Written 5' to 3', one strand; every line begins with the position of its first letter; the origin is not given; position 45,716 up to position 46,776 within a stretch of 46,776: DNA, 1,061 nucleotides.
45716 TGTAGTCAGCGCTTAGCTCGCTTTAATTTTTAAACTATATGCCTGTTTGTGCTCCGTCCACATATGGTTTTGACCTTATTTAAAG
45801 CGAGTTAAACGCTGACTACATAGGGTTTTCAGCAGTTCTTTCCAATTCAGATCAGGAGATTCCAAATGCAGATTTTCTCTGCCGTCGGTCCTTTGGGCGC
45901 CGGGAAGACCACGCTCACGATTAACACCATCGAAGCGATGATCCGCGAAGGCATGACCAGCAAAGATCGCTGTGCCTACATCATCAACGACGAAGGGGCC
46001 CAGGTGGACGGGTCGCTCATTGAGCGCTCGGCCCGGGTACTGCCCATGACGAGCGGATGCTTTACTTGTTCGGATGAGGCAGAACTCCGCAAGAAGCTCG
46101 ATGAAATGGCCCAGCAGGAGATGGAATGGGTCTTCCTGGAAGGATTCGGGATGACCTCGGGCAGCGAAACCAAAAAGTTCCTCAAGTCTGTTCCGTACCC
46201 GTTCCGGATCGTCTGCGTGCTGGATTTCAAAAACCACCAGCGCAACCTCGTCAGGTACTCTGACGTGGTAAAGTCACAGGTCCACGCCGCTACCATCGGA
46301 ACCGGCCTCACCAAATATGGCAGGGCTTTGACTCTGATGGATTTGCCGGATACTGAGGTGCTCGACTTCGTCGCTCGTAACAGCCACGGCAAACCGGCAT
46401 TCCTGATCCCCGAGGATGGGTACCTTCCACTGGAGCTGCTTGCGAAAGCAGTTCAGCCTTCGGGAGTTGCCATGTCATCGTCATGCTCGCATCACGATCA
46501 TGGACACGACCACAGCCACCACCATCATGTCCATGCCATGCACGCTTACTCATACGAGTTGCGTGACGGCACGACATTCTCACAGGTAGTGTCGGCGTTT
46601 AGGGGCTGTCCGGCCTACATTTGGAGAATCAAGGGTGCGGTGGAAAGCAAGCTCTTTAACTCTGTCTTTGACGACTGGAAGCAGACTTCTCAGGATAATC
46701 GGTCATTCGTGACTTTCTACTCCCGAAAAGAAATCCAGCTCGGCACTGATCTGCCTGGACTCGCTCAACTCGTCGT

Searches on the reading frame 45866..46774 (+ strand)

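Call 58: search_protein_families(library=pfam, proteins=[window:45866-46774:+], max_evalue=0.01)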
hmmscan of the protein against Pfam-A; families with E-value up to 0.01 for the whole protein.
window:45866-46774:+ (303 aa): 1 family
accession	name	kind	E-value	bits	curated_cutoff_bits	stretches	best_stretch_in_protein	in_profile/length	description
PF02492.25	cobW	-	2.7e-14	53.6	20.7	1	7-142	6-145/180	CobW/HypB/UreG, nucleotide-binding domain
